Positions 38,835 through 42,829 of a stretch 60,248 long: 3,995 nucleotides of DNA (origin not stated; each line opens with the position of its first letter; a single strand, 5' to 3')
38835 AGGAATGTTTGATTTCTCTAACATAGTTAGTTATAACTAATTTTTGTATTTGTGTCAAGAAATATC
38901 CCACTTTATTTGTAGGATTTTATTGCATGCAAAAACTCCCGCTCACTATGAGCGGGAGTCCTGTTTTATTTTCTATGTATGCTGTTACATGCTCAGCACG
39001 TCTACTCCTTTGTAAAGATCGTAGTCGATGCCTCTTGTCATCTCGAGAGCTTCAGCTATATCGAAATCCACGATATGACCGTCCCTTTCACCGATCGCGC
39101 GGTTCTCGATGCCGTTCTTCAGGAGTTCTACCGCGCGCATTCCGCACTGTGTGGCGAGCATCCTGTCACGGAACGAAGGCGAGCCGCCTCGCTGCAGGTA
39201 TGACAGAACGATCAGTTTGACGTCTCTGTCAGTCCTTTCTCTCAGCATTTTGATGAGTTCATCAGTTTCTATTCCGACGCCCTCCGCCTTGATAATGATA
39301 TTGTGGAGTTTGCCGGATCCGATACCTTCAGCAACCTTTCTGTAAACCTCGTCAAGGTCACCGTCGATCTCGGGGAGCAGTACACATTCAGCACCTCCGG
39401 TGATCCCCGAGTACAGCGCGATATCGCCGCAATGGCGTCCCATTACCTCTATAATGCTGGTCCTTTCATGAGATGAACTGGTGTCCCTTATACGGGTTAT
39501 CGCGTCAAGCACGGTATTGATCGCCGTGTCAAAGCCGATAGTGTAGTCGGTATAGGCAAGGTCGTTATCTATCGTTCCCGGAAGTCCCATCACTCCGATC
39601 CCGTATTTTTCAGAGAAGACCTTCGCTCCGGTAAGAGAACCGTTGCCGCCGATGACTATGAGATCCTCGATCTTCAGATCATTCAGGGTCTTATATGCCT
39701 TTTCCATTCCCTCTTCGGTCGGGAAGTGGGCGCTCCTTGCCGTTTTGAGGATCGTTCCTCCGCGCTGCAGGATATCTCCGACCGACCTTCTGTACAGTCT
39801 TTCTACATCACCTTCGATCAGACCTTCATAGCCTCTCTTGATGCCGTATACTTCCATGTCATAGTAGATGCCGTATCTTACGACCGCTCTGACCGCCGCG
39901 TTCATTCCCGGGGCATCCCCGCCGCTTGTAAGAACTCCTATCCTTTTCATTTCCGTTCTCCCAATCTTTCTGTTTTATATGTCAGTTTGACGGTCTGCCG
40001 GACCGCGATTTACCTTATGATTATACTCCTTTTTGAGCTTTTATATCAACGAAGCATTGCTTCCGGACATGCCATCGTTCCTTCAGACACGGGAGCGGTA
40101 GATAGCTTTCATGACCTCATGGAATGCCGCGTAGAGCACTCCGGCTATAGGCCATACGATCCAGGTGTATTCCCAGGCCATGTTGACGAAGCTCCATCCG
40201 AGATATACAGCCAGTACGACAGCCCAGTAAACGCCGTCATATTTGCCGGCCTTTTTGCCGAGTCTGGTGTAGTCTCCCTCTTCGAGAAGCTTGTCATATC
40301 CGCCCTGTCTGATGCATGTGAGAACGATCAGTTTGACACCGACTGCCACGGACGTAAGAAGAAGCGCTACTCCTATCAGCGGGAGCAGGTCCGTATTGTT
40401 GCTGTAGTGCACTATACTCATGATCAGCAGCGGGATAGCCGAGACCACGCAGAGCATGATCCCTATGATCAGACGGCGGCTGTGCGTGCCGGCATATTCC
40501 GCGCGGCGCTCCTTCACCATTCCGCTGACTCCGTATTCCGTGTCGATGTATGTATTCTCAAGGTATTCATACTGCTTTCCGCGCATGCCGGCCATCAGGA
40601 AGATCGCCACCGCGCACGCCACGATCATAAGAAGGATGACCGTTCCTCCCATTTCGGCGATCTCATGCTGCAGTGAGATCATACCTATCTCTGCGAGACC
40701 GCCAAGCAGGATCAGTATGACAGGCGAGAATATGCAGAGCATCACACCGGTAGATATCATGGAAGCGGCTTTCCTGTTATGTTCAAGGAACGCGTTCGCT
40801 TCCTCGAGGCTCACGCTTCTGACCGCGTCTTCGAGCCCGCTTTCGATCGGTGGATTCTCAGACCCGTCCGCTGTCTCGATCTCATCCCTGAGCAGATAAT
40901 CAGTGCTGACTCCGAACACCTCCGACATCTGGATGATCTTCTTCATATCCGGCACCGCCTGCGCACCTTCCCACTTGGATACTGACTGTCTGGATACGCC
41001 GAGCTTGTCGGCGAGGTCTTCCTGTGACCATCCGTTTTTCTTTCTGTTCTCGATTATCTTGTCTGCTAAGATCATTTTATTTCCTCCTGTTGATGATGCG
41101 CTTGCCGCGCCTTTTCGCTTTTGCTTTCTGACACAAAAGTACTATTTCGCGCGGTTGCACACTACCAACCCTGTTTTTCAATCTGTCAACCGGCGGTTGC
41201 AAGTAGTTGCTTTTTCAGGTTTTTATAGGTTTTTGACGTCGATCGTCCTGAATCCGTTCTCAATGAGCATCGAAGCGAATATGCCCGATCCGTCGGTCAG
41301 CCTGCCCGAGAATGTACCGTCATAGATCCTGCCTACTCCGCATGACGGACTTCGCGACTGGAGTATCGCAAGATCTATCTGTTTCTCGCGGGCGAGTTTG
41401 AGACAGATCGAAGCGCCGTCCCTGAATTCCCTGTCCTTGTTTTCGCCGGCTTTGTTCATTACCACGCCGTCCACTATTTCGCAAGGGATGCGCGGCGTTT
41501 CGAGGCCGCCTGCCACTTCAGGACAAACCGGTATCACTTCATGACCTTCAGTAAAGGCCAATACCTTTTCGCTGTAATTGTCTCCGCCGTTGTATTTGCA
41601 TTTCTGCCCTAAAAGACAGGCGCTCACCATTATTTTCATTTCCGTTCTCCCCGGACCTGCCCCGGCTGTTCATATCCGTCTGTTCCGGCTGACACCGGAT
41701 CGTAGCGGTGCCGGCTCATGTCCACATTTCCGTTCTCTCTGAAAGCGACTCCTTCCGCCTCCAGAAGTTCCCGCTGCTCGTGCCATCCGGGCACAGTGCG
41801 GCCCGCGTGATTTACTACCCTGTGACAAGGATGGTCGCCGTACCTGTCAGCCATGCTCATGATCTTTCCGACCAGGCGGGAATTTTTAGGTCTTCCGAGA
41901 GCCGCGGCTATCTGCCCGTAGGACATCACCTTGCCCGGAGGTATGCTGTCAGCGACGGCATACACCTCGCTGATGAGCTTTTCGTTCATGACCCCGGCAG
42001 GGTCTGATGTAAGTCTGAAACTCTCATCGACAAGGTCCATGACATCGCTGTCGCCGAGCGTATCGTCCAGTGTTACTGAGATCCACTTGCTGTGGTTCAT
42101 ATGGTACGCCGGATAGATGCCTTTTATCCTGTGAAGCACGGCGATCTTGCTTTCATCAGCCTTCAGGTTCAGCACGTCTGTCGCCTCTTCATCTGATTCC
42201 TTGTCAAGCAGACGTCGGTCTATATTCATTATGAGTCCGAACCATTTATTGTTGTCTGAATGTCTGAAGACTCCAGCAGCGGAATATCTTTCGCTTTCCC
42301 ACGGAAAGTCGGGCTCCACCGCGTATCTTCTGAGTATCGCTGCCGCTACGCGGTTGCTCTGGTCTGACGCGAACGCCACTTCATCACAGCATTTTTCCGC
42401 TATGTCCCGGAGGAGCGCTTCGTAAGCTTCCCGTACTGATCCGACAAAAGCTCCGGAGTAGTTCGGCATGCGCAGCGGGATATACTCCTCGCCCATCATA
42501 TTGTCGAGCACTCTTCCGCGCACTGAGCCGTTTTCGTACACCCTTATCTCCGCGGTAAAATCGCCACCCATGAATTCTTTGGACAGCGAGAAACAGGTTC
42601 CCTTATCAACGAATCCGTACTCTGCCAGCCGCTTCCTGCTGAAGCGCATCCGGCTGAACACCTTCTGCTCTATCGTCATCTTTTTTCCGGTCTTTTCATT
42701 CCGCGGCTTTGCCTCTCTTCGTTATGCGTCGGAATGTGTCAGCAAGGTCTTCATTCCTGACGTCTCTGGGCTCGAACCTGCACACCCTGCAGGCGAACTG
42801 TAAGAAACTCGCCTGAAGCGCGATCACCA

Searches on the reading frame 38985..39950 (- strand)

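Call 34: search_protein_families(library=pfam, proteins=[window:38985-39950:-], max_evalue=0.0001)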
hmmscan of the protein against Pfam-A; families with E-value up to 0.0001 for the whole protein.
window:38985-39950:- (321 aa): 1 family
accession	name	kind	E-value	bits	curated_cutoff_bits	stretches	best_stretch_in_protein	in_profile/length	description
PF00365.25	PFK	-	5.7e-107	357.6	30.9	1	3-277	1-277/277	Phosphofructokinase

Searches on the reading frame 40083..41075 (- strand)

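Call 34: search_protein_families(library=pfam, proteins=[window:40083-41075:-], max_evalue=0.0001)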
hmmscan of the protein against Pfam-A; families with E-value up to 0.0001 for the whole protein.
window:40083-41075:- (330 aa): 5 families
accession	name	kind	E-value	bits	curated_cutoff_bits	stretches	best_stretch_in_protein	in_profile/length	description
PF01381.28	HTH_3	-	4.8e-16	59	23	1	9-61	3-55/55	Helix-turn-helix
PF12844.13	HTH_19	-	2.2e-10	40.7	30.2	1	10-63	7-60/64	Helix-turn-helix domain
PF13560.12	HTH_31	-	5.2e-08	33.5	27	1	11-59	10-59/64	Helix-turn-helix domain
PF07022.19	Phage_CI_repr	-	4.2e-07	30.6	22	1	17-62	14-58/65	Bacteriophage CI repressor helix-turn-helix domain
PF13384.12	HTH_23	-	9.5e-05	22.5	24.6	0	7-35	10-37/50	Homeodomain-like domain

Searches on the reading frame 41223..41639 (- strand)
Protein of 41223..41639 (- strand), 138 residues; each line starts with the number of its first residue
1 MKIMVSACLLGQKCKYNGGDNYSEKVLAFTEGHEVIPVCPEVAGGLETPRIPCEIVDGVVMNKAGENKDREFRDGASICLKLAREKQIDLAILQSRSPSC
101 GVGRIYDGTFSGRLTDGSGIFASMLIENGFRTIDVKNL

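Call 35: search_protein_families(library=pfam, proteins=[window:41223-41639:-], max_evalue=0.0001)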
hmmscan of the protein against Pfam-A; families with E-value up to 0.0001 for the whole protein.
window:41223-41639:- (138 aa): 1 family
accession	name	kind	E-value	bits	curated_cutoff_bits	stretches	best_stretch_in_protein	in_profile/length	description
PF04463.17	2-thiour_desulf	-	1.8e-43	148.4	34.7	1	3-133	1-137/141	2-thiouracil desulfurase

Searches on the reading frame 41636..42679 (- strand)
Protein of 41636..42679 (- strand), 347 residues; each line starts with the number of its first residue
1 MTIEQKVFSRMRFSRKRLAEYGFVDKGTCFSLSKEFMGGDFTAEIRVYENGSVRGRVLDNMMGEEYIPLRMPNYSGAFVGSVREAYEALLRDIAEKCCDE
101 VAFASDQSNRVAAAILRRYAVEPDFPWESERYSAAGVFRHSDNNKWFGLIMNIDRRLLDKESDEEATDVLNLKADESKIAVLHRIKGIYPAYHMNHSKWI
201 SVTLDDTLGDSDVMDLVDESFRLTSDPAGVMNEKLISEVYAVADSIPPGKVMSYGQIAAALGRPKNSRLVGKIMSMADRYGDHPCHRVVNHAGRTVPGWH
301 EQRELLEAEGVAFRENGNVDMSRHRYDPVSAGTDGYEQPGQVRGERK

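Call 35: search_protein_families(library=pfam, proteins=[window:41636-42679:-], max_evalue=0.0001)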
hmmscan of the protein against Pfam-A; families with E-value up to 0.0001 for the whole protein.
window:41636-42679:- (347 aa): 2 families
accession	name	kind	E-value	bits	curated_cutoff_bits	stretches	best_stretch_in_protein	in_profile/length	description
PF01035.26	DNA_binding_1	-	9.8e-21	73.8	27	1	237-311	4-81/81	6-O-methylguanine DNA methyltransferase, DNA binding domain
PF04237.18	YjbR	-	5.2e-16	59.5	30.1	1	119-223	4-88/88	YjbR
